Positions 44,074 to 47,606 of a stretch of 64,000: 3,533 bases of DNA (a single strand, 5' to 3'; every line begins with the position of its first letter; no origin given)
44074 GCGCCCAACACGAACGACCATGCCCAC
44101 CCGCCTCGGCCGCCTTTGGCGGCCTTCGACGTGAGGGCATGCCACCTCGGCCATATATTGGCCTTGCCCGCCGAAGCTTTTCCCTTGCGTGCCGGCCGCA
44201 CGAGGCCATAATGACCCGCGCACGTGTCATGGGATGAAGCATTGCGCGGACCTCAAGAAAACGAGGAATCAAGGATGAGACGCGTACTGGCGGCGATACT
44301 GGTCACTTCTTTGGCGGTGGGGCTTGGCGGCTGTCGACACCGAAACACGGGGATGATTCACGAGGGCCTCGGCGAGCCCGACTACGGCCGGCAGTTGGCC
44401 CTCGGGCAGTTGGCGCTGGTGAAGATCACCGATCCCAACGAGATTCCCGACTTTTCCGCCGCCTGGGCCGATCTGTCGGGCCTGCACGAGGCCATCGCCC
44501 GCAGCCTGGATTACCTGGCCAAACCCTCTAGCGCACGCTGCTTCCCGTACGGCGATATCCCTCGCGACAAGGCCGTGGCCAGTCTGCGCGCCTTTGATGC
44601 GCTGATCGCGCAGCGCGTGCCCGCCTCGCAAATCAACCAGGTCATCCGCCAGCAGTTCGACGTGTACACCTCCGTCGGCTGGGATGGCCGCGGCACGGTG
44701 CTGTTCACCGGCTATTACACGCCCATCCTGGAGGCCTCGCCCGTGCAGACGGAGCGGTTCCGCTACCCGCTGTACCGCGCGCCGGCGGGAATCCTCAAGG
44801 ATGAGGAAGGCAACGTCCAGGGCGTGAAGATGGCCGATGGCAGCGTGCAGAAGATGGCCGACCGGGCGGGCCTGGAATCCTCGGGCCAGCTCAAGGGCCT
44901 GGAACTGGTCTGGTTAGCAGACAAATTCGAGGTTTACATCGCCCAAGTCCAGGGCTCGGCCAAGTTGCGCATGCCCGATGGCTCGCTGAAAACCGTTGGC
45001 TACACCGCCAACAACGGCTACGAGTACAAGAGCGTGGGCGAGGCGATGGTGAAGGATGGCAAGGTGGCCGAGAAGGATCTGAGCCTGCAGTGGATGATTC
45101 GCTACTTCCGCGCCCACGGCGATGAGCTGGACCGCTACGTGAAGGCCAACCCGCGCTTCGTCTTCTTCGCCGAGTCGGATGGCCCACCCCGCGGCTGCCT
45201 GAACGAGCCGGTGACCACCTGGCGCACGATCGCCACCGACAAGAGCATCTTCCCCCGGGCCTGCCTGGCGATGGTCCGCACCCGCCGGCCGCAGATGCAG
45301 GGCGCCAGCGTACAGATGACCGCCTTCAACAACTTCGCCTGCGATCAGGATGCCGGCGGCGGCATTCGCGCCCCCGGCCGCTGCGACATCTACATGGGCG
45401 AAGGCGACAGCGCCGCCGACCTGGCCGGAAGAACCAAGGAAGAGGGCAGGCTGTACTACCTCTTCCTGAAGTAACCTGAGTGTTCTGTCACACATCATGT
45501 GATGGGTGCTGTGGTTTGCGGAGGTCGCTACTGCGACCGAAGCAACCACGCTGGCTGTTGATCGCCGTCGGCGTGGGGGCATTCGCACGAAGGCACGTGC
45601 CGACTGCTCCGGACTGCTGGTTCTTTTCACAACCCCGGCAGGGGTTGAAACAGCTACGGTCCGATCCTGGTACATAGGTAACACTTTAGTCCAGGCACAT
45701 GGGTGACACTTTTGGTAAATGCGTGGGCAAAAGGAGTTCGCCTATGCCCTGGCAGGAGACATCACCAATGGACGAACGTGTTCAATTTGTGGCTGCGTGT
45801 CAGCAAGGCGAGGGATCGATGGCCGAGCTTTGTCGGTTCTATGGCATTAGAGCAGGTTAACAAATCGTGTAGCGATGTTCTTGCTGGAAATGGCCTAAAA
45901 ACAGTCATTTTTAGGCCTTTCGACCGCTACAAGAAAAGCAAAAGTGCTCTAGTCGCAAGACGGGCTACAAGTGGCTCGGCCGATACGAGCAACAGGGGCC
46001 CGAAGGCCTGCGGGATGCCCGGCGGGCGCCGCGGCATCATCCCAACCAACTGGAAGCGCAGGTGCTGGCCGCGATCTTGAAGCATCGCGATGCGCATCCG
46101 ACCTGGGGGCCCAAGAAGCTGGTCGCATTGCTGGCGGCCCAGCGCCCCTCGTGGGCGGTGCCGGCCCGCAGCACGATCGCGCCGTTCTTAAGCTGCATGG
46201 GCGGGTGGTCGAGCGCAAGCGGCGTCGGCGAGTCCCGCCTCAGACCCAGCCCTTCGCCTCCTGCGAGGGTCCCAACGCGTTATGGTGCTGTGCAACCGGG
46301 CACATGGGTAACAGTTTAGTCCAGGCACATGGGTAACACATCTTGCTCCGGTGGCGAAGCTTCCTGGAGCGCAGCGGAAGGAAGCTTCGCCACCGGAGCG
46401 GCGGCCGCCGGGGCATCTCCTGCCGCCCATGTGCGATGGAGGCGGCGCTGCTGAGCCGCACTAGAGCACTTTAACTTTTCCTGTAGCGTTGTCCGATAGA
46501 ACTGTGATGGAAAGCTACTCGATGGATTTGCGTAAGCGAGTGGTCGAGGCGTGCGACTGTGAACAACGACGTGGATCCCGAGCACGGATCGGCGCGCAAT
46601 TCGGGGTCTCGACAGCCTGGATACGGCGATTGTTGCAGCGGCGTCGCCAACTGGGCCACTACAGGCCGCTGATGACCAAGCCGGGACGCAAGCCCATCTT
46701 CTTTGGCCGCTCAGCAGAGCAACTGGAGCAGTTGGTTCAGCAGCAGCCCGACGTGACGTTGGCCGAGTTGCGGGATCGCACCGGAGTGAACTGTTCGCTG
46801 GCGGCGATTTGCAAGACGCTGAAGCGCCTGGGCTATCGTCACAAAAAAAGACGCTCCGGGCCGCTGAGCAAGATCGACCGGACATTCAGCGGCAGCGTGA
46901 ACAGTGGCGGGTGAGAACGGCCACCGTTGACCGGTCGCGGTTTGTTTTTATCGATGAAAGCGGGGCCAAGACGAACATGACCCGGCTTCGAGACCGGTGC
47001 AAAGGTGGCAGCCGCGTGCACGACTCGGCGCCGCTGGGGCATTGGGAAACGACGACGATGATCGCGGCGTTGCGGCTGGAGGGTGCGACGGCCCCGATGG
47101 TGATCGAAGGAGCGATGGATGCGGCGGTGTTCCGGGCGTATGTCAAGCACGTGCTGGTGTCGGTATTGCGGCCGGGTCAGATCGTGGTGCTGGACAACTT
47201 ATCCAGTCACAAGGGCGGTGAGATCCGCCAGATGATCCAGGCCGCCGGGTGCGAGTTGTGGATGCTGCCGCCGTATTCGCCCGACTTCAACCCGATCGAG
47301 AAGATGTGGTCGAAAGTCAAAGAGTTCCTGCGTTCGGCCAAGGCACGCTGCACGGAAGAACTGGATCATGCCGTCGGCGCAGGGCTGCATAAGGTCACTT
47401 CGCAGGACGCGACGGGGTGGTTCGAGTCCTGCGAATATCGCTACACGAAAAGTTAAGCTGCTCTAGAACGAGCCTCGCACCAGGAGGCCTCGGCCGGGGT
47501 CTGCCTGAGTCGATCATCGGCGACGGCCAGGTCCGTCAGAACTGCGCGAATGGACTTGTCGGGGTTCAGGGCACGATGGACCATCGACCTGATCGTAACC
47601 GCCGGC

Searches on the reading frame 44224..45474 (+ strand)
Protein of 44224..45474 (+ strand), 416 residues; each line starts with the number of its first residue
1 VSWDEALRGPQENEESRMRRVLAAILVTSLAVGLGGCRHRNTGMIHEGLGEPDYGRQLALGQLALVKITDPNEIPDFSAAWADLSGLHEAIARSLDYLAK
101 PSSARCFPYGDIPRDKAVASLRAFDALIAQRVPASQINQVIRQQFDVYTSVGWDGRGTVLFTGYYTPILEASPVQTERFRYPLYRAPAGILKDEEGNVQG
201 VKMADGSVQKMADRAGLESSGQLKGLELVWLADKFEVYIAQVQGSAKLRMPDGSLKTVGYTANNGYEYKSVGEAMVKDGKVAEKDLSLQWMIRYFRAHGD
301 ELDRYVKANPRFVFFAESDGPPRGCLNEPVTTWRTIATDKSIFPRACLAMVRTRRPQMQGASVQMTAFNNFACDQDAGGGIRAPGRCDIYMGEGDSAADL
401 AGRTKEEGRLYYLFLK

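Call 3: search_protein_families(library=pfam, proteins=[window:44224-45474:+], max_evalue=0.01)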
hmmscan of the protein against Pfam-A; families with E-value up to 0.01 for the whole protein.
window:44224-45474:+ (416 aa): 2 families
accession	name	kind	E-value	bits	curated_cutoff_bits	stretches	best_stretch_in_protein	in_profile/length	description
PF03562.22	MltA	-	5.2e-46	157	24.3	1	160-315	1-162/163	MltA specific insert domain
PF06725.17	3D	-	1.5e-13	51.2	23.8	1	334-413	1-71/72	3D domain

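Call 4: search_protein_families(library=ncbifam, proteins=[window:44224-45474:+], max_evalue=0.01)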
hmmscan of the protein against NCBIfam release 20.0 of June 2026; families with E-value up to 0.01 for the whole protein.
window:44224-45474:+ (416 aa): 1 family
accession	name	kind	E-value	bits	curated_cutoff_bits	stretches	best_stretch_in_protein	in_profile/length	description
NF008366.0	PRK11162.1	equivalog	2.1e-36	125.7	242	1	135-413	92-354/366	murein transglycosylase A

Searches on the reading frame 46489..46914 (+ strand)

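Call 72: search_protein_families(library=pfam, proteins=[window:46489-46914:+], max_evalue=0.0001)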
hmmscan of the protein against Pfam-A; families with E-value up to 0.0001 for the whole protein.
window:46489-46914:+ (141 aa): 2 families
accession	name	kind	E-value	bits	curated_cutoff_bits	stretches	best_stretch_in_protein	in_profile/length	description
PF01498.24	HTH_Tnp_Tc3_2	-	2.4e-06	28.2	31.5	0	78-126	3-54/72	Transposase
PF01710.22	HTH_Tnp_IS630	-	2.8e-05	24.6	21.3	1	9-122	2-102/119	Transposase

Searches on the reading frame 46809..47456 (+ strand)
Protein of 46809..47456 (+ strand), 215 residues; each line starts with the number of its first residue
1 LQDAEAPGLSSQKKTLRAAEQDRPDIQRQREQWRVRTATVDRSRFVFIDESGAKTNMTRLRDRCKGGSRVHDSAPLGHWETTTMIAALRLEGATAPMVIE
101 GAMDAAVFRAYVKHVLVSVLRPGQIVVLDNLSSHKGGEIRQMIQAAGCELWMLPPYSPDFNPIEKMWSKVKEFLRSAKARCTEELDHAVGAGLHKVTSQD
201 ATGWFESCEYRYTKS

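Call 72: search_protein_families(library=pfam, proteins=[window:46809-47456:+], max_evalue=0.0001)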
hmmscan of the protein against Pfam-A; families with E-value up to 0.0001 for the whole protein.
window:46809-47456:+ (215 aa): 1 family
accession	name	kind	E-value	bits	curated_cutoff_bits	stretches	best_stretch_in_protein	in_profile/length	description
PF13358.12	DDE_3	-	1.8e-36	125.6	28.6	1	45-185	2-145/146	DDE superfamily endonuclease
